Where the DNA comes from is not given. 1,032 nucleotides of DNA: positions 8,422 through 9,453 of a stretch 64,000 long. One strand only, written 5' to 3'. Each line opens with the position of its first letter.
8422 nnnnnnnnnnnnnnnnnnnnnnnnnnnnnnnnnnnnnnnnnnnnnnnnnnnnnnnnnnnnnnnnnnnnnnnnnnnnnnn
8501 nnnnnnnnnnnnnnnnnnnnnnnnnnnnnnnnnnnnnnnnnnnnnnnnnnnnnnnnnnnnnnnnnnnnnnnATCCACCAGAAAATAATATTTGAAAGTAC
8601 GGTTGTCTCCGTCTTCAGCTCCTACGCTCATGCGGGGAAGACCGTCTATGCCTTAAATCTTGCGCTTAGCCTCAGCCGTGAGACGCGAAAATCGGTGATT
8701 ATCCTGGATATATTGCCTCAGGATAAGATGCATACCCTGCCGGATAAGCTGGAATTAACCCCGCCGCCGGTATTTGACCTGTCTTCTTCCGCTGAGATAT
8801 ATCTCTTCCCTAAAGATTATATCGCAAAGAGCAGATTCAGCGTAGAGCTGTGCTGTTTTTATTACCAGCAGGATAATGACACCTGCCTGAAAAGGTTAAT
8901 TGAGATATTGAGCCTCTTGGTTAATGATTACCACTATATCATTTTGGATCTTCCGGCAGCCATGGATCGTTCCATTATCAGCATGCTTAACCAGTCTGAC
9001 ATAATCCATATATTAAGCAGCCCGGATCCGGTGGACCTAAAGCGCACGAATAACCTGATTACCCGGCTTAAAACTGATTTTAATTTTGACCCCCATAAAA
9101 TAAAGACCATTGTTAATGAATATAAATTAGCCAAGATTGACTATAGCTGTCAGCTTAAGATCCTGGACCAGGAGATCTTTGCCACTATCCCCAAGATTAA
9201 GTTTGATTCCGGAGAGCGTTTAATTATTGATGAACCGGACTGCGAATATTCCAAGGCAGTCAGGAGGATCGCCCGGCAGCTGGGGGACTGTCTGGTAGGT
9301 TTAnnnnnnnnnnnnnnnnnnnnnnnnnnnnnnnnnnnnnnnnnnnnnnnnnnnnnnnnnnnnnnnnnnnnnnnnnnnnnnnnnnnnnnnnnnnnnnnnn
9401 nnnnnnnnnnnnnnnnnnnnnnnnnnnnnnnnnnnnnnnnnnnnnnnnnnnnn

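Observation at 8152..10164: Three-domain protein: cNMP-binding domain, degenerate ParA/MinD-like NTPase domain and patatin phospholipase, translationally coupled to a GH1 beta-glucosidase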

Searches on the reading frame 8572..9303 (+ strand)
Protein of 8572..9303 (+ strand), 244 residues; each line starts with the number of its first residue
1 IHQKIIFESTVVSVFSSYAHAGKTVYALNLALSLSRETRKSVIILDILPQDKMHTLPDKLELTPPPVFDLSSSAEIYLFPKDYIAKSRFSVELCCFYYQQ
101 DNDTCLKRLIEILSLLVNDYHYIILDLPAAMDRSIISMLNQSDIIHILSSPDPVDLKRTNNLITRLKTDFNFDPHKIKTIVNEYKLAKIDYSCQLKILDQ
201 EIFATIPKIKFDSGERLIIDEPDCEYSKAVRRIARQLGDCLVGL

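Call 4: search_protein_families(library=ncbifam, proteins=[window:8602-9291:+], max_evalue=1)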
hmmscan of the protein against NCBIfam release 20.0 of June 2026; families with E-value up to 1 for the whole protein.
window:8602-9291:+ (230 aa): 7 families
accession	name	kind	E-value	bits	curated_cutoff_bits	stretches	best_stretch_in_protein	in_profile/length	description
NF041546.1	ParA_partition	equivalog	2.2e-08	33.9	180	2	105-165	72-132/203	ParA family partition ATPase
TIGR01969.1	minD_arch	subfamily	7.4e-07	28.6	201.75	1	5-227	6-230/251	cell division ATPase MinD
TIGR01968.1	minD_bact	equivalog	3.1e-05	23.4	212.9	1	97-192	99-191/261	septum site-determining protein MinD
TIGR03018.1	pepcterm_TyrKin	hypoth_equivalog_domain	0.00012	21.4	230.65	1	2-36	38-72/207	XrtA-associated tyrosine autokinase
TIGR03371.1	cellulose_yhjQ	equivalog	0.00029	20.4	157.85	1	88-177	95-181/246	cellulose biosynthesis protein BcsQ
NF008669.0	PRK11670.1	equivalog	0.079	11.8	348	0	2-36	110-143/369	iron-sulfur cluster carrier protein ApbC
TIGR01007.1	eps_fam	subfamily_domain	0.089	12.3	108.05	0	2-34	20-52/204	polysaccharide biosynthesis tyrosine autokinase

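Call 6: search_solved_structures(query=window:8572-9303:+, max_evalue=10, show_alignments=3)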
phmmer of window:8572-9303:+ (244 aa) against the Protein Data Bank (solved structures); distinct sequences matched with E-value up to 10: 16.
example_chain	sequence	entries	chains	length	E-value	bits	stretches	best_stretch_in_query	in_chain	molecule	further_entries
8jmj_A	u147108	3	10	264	0.0039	19.8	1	9-145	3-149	SpoOJ regulator (Soj)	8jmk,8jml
3ea0_A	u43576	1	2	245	0.0039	19.8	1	107-209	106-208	ATPase, ParA family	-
4v02_A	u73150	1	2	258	0.0044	19.6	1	12-237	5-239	SITE-DETERMINING PROTEIN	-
4v03_A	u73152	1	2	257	0.0047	19.5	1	13-237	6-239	SITE-DETERMINING PROTEIN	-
6iub_A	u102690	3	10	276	0.0067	19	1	9-145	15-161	SpoOJ regulator (Soj)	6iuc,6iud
6pf2_A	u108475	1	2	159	0.013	18.1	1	50-115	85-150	Myosin, heavy polypeptide 7, cardiac muscle, beta variant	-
7dut_A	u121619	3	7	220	0.018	17.6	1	11-169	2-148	SOJ protein (Soj)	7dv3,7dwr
8ray_B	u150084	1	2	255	0.02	17.5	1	13-145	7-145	ParA family protein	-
4dzz_A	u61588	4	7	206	0.024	17.2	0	11-82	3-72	Plasmid partitioning protein ParF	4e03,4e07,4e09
5u1g_D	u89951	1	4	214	0.028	17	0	11-82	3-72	ParA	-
4rz2_A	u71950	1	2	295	0.15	14.6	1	97-156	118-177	Site-determining protein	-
4rz3_A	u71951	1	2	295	0.15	14.6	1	98-156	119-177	Site-determining protein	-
1ion_A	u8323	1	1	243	0.19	14.2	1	11-153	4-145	PROBABLE CELL DIVISION INHIBITOR MIND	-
3mtu_A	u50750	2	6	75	0.73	12.4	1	69-120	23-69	Tropomyosin alpha-1 chain,Microtubule-associated protein RP/EB family member 1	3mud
6riq_C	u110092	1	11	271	0.87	12.1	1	98-166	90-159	Site-determining protein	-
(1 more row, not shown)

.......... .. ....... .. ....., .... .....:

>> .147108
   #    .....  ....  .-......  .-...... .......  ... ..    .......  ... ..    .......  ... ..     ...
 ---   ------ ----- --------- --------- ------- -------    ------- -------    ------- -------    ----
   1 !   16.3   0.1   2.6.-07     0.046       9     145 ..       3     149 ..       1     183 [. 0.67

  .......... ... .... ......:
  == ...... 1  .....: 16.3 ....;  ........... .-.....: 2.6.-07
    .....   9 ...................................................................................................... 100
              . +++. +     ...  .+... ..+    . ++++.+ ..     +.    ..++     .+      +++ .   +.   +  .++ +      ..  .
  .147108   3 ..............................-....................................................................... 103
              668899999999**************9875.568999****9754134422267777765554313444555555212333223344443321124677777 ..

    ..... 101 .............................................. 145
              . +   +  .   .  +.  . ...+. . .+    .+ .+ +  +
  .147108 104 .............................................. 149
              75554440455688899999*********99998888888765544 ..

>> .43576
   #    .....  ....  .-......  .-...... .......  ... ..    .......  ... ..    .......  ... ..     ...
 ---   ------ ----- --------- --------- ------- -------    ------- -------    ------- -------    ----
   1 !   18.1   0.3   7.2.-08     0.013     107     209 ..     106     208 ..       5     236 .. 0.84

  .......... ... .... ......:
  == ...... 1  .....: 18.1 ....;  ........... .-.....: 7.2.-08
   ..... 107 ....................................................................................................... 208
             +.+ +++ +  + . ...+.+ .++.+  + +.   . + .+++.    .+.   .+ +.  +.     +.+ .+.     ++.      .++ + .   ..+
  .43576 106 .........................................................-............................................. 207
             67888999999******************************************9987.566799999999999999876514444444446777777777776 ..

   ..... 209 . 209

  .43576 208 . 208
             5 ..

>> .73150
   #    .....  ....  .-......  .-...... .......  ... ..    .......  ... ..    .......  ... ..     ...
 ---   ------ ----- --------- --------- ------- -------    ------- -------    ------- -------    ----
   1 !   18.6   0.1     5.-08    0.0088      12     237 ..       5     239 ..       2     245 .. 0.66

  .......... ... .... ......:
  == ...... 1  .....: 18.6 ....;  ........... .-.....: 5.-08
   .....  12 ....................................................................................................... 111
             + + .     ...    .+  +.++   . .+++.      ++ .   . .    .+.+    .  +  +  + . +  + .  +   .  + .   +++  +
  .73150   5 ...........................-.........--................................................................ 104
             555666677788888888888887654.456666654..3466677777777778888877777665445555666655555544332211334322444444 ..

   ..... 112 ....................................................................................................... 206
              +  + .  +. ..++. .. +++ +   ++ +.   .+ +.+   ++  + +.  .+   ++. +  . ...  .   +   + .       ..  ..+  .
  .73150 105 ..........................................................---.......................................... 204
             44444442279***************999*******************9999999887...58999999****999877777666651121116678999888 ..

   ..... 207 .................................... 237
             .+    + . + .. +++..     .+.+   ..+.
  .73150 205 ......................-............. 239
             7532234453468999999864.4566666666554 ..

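Call 9: find_homologous_proteins(query=window:8587-9291:+, max_evalue=0.001)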
Query window:8587-9291:+ (235 aa): 26 proteins with E <= 0.001 among 460 candidates.
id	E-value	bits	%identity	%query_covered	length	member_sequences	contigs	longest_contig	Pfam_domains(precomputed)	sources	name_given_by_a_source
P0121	1.1e-123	429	85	100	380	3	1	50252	PF01656.30,PF00027.36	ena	-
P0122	2.4e-90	320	64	100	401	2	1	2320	PF00027.36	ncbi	-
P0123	9.9e-82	292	57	100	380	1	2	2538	PF01656.30,PF00027.36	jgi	-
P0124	7.0e-79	282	57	99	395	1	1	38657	PF01656.30,PF13614.13,PF00027.36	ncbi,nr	ncbi:MAG: cyclic nucleotide-binding domain-containing protein, partial [Candidatus Omnitrophica bact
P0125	5.6e-77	276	58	92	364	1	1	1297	PF00027.36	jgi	-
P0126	3.6e-69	251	59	87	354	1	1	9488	PF00027.36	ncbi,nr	ncbi:MAG: cyclic nucleotide-binding domain-containing protein, partial [Candidatus Omnitrophica bact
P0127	2.9e-63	231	61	78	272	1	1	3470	PF00027.36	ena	-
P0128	1.3e-61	226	69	65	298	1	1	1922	PF00027.36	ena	-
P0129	6.8e-59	217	57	78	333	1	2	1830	PF00027.36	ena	-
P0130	4.2e-55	205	85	49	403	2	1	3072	PF01734.28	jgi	-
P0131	6.1e-55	204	45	100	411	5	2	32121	PF00027.36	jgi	-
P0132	1.3e-52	196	51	79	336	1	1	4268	PF01656.30,PF13614.13,PF00027.36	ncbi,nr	ncbi:MAG: cyclic nucleotide-binding domain-containing protein, partial [Candidatus Omnitrophica bact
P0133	1.4e-51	193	60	62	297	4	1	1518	PF01734.28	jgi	-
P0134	1.1e-50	190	89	44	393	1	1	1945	PF01734.28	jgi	jgi:NTE family protein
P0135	2.4e-50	189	74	51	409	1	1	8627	PF01734.28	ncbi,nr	ncbi:MAG: patatin-like phospholipase family protein, partial [Candidatus Omnitrophica bacterium]|nr:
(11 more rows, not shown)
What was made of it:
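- Tried and rejected: Middle-domain word-index search (call 9).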

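Call 21: find_encoding_contigs(protein=P0131, flank=6000, max_places=3)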
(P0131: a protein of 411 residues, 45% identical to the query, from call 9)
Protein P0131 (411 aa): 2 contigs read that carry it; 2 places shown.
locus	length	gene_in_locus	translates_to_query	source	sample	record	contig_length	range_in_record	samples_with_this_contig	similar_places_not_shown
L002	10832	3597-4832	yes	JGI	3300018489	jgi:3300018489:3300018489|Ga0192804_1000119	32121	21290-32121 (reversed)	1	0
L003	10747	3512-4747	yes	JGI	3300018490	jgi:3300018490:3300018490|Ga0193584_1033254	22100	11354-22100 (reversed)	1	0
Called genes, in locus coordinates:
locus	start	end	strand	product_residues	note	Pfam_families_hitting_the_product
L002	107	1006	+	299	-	PF00294:PfkB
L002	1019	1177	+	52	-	-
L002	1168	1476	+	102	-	PF09424:YqeY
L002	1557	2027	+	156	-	PF01471:PG_binding_1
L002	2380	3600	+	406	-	PF00232:Glyco_hydro_1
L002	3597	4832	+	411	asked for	PF00027:cNMP_binding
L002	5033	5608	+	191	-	PF01734:Patatin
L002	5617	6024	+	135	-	-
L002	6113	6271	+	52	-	-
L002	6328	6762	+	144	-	PF03853:YjeF_N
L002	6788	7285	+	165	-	-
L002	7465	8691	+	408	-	PF00209:SNF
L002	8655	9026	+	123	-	-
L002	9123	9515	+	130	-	PF12092:DUF3568 (weak)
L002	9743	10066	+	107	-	-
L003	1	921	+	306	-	?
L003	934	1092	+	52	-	-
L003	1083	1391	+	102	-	PF09424:YqeY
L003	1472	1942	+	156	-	PF01471:PG_binding_1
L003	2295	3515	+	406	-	PF00232:Glyco_hydro_1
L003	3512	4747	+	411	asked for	PF00027:cNMP_binding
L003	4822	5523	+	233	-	PF01734:Patatin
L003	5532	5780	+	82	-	-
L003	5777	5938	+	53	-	-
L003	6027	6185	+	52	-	-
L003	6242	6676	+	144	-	PF03853:YjeF_N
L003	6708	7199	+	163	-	-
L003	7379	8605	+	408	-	PF00209:SNF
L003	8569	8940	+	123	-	-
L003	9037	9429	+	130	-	PF12092:DUF3568 (weak)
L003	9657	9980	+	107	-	-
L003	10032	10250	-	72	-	PF00313:CSD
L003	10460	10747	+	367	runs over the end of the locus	PF00206:Lyase_1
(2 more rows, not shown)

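Call 27: search_protein_representatives(alignment_id=A2)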
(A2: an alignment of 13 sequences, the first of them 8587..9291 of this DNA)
Query: 13 sequences, 236 profile positions. Proteins with E-value up to 0.001 (for the whole library): 2410; up to 1e-10: 269; up to 1e-30: 21. The best 150 are listed.
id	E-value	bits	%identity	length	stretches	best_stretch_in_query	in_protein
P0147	1.3e-105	368.3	-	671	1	1-235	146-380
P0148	1.5e-98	345.1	-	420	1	1-236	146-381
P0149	5.6e-87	307.2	-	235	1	6-233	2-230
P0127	3.5e-83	294.8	-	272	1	1-186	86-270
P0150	8.7e-62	224.8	-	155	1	79-224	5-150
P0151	1.9e-58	213.9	-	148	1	38-181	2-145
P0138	6.0e-55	202.4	-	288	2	1-138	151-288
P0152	1.1e-50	188.4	-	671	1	1-235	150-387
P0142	1.1e-46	175.4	-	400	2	127-236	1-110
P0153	3.5e-45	170.4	-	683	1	1-235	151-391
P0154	2.6e-43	164.3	-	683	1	1-235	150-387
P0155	1.6e-42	161.7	-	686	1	2-235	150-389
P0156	6.2e-42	159.8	-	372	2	1-233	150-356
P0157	1.9e-41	158.2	-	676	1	1-235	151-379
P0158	9.2e-38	146.1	-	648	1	1-236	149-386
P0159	2.4e-34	134.9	-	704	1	1-234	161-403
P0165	1.2e-30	122.8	-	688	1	3-235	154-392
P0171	1.2e-27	113.0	-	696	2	4-234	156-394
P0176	1.1e-25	106.6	-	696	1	3-235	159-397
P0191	6.6e-20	87.7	-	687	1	6-235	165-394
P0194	4.2e-19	85.1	-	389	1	3-205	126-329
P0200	1.0e-18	83.8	-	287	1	4-233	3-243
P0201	1.2e-18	83.6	-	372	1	3-228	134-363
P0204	1.1e-17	80.4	-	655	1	4-234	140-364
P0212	6.2e-17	78.0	-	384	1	3-204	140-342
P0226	8.9e-16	74.2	-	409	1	4-234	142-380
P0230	2.5e-15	72.7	-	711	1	6-233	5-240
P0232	2.8e-15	72.6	-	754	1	3-234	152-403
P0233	3.5e-15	72.2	-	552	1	5-203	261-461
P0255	3.8e-14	68.8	-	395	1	6-202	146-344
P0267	9.9e-14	67.5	-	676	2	111-235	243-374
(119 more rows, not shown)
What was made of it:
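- Closest known: CpaE/TadZ-layout receiver + MinD-like ATPases. Same: These are the nearest sequence relatives of MID (E 1e-13 to 1e-19, call 27).
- Tried and rejected: The exhaustive profile search (call 27) replaced it.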

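Call 36: search_protein_families(library=pfam, proteins=[P0194, P0201, P0212, P0226, P0255, P0230, P0233, P0200, P0152, P0165], max_evalue=0.001)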
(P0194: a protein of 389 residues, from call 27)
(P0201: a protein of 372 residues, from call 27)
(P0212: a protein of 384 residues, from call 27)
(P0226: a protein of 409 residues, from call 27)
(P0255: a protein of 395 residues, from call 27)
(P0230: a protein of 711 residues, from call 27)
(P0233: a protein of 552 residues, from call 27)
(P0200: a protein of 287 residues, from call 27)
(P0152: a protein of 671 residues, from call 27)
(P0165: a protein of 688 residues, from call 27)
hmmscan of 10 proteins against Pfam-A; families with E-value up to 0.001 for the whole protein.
P0194 (389 aa): 6 families
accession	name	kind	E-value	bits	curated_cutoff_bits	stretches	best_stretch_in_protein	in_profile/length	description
PF13614.12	AAA_31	-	2.1e-18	67.4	27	1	128-282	2-161/177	AAA domain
PF10609.15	ParA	-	1.8e-14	54.2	27.1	1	128-287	4-162/246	NUBPL iron-transfer P-loop NTPase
PF01656.29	CbiA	-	3.4e-10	40.4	25.4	1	130-325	1-102/125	CobQ/CobB/MinD/ParA nucleotide binding domain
PF02374.21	ArsA_ATPase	-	2.6e-06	27.3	24.3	1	132-195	5-70/305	Anion-transporting ATPase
PF06564.18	CBP_BcsQ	-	7.6e-06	26.1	21.3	1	129-273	3-150/234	Cellulose biosynthesis protein BcsQ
PF09140.17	MipZ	-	0.00044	20.1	20.7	0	132-270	5-131/262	ATPase MipZ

P0201 (372 aa): 8 families
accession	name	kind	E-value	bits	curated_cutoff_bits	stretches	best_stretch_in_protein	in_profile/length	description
PF13614.12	AAA_31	-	1.4e-18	67.9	27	1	136-281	2-152/177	AAA domain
PF01656.29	CbiA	-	8.8e-16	58.5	25.4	1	138-347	1-124/125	CobQ/CobB/MinD/ParA nucleotide binding domain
PF10609.15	ParA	-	1.1e-15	58.1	27.1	1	136-296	4-163/246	NUBPL iron-transfer P-loop NTPase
PF09140.17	MipZ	-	1e-09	38.5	20.7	1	137-272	2-125/262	ATPase MipZ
PF00142.24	Fer4_NifH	-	7.5e-07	29.3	25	1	138-220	3-85/271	4Fe-4S iron sulfur cluster binding proteins, NifH/frxC family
PF02374.21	ArsA_ATPase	-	3e-06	27.1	24.3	1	140-173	5-38/305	Anion-transporting ATPase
PF06564.18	CBP_BcsQ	-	4.9e-05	23.4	21.3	0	137-172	3-38/234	Cellulose biosynthesis protein BcsQ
PF00072.30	Response_reg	-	0.0005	20.6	30.2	0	43-115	38-110/111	Response regulator receiver domain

P0212 (384 aa): 6 families
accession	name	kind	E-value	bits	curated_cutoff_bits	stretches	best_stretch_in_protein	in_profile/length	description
PF13614.12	AAA_31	-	3.3e-14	53.7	27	1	142-301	2-164/177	AAA domain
PF10609.15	ParA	-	7e-13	49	27.1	1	143-377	5-245/246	NUBPL iron-transfer P-loop NTPase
PF01656.29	CbiA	-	3.9e-11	43.4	25.4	1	145-345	2-114/125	CobQ/CobB/MinD/ParA nucleotide binding domain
PF09140.17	MipZ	-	6.6e-08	32.6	20.7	1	146-281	5-126/262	ATPase MipZ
PF06564.18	CBP_BcsQ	-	5e-06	26.7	21.3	0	241-288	102-149/234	Cellulose biosynthesis protein BcsQ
PF00142.24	Fer4_NifH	-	0.00011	22.2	25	1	148-379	6-246/271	4Fe-4S iron sulfur cluster binding proteins, NifH/frxC family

P0226 (409 aa): 9 families
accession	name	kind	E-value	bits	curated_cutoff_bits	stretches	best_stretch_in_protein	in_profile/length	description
PF10609.15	ParA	-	7.1e-15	55.5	27.1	1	143-379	4-245/246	NUBPL iron-transfer P-loop NTPase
PF01656.29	CbiA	-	1.4e-13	51.4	25.4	1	145-359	1-125/125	CobQ/CobB/MinD/ParA nucleotide binding domain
PF13614.12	AAA_31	-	1e-12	48.8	27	1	143-290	2-152/177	AAA domain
PF00072.30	Response_reg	-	7e-11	42.7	30.2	1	7-117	1-110/111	Response regulator receiver domain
PF09140.17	MipZ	-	8.6e-09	35.5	20.7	1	145-279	3-123/262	ATPase MipZ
PF06564.18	CBP_BcsQ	-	7.8e-08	32.6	21.3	1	144-291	3-151/234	Cellulose biosynthesis protein BcsQ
PF00142.24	Fer4_NifH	-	9.7e-07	29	25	1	145-380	3-245/271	4Fe-4S iron sulfur cluster binding proteins, NifH/frxC family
PF13481.12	AAA_25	-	5.9e-05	23.2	27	1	130-263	21-151/195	AAA domain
PF02374.21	ArsA_ATPase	-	0.0001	22.1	24.3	1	146-176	4-34/305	Anion-transporting ATPase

P0255 (395 aa): 7 families
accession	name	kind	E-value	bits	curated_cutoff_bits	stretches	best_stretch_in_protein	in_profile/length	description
PF13614.12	AAA_31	-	7.8e-17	62.2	27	1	146-307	3-167/177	AAA domain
PF01656.29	CbiA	-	1.7e-14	54.3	25.4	1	148-358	2-122/125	CobQ/CobB/MinD/ParA nucleotide binding domain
PF10609.15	ParA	-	1.1e-13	51.6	27.1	1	145-313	4-169/246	NUBPL iron-transfer P-loop NTPase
PF00072.30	Response_reg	-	7.7e-11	42.6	30.2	1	18-116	12-110/111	Response regulator receiver domain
PF06564.18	CBP_BcsQ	-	9.3e-07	29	21.3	1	147-297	4-155/234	Cellulose biosynthesis protein BcsQ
PF09140.17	MipZ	-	2.3e-06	27.6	20.7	1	149-284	5-126/262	ATPase MipZ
PF02374.21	ArsA_ATPase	-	5.2e-05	23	24.3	0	148-180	4-35/305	Anion-transporting ATPase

P0230 (711 aa): 6 families
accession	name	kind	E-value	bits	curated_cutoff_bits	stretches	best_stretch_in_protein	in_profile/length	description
PF00437.27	T2SSE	-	1.5e-61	208.5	24.9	1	356-642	3-287/370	Type II/IV secretion system protein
PF13614.12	AAA_31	-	5.2e-09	36.7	27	1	4-167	2-167/177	AAA domain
PF01656.29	CbiA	-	3.4e-08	33.9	25.4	1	6-219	1-124/125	CobQ/CobB/MinD/ParA nucleotide binding domain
PF10609.15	ParA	-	2.1e-06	27.8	27.1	1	4-240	4-245/246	NUBPL iron-transfer P-loop NTPase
PF00005.33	ABC_tran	-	9.3e-06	26.7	25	1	483-536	10-67/137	ABC transporter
PF13245.12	AAA_19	-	0.00058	20.5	25.1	0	482-505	9-32/134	AAA domain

P0233 (552 aa): 8 families
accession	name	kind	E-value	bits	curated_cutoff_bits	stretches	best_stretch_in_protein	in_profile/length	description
PF13614.12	AAA_31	-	4.5e-18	66.2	27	1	261-411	2-155/177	AAA domain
PF10609.15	ParA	-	6.8e-15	55.6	27.1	1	261-493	4-242/246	NUBPL iron-transfer P-loop NTPase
PF01656.29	CbiA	-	3.2e-11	43.7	25.4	1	263-475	1-124/125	CobQ/CobB/MinD/ParA nucleotide binding domain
PF00072.30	Response_reg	-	4.8e-11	43.2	30.2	1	125-235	1-110/111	Response regulator receiver domain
PF06564.18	CBP_BcsQ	-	3.6e-09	36.9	21.3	1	261-408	2-150/234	Cellulose biosynthesis protein BcsQ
PF09140.17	MipZ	-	4.9e-07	29.8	20.7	1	262-399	2-125/262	ATPase MipZ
PF02374.21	ArsA_ATPase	-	1.6e-06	28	24.3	1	264-300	4-39/305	Anion-transporting ATPase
PF00142.24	Fer4_NifH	-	6.3e-06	26.3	25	1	263-470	3-218/271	4Fe-4S iron sulfur cluster binding proteins, NifH/frxC family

P0200 (287 aa): 6 families
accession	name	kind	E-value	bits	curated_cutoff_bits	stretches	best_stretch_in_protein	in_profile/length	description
PF13614.12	AAA_31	-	2.4e-13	50.9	27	1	4-165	2-163/177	AAA domain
PF01656.29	CbiA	-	1.2e-11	45.1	25.4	1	6-152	1-54/125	CobQ/CobB/MinD/ParA nucleotide binding domain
PF10609.15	ParA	-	2.9e-10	40.5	27.1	1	4-54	4-52/246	NUBPL iron-transfer P-loop NTPase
PF09140.17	MipZ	-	2.1e-05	24.4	20.7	0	8-44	5-40/262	ATPase MipZ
PF02374.21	ArsA_ATPase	-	5.1e-05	23.1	24.3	0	6-42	3-38/305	Anion-transporting ATPase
PF06564.18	CBP_BcsQ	-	0.00093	19.2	21.3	0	6-155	4-151/234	Cellulose biosynthesis protein BcsQ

P0152 (671 aa): 3 families
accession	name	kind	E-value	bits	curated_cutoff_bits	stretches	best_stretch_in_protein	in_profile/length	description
PF01734.28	Patatin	-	1.1e-33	117.6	27.7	1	392-553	1-190/191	Patatin-like phospholipase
PF00027.35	cNMP_binding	-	9.7e-24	83.6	27.5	1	38-124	2-88/89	Cyclic nucleotide-binding domain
PF13614.12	AAA_31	-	6.6e-05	23.4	27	0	252-321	108-177/177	AAA domain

P0165 (688 aa): 5 families
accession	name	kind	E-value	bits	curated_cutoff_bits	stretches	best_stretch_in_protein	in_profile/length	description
PF01734.28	Patatin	-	3.1e-30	106.2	27.7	1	397-559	1-190/191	Patatin-like phospholipase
PF00027.35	cNMP_binding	-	2.7e-23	82.2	27.5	1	40-126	2-88/89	Cyclic nucleotide-binding domain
PF13614.12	AAA_31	-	2.4e-08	34.6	27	1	156-324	2-176/177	AAA domain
PF01656.29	CbiA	-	7.3e-07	29.6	25.4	1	159-358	2-114/125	CobQ/CobB/MinD/ParA nucleotide binding domain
PF10609.15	ParA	-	1.9e-05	24.7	27.1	1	157-281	5-128/246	NUBPL iron-transfer P-loop NTPase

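Call 38: list_cluster_members(proteins=[P0152, P0155, P0159, P0165, P0171, P0176, P0191, P0204, P0232, P0267])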
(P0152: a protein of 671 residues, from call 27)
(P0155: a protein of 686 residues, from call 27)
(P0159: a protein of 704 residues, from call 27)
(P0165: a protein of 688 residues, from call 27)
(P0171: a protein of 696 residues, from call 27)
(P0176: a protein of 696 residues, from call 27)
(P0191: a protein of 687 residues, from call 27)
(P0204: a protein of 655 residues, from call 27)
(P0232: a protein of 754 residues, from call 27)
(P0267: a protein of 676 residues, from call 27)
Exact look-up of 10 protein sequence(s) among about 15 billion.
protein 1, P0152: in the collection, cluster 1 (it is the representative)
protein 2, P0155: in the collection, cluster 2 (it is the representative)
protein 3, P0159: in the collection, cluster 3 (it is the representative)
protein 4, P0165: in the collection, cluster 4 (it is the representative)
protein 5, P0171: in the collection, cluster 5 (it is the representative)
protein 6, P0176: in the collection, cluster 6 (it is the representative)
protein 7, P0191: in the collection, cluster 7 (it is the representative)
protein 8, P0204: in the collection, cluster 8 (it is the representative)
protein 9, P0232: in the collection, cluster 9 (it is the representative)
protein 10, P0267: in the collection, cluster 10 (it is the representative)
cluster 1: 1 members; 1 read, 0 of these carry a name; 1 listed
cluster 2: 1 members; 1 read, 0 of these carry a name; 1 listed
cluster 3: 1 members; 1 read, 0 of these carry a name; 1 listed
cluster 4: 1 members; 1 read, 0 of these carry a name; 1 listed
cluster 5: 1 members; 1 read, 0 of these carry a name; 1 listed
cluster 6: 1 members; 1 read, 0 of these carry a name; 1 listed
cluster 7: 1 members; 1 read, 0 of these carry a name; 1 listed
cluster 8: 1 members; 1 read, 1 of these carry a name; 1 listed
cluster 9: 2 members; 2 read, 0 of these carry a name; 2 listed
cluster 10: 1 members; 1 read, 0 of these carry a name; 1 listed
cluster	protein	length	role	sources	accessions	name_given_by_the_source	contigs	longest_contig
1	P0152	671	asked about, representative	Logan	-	-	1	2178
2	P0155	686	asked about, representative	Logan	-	-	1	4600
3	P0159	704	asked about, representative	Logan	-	-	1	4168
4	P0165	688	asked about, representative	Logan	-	-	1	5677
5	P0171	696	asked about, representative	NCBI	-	-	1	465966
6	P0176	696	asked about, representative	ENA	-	-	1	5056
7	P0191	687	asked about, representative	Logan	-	-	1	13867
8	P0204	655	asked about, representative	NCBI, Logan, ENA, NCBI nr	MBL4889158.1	MAG: patatin-like phospholipase family protein [Candidatus Lindowbacteria bacterium] | patatin-like phospholipase family protein [Candidatus Lindowbacteria bacterium]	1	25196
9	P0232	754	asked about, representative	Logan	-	-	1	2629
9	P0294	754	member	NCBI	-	-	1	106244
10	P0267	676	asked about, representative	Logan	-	-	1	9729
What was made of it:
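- Tried and rejected: Cluster names for taxonomy (call 38).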
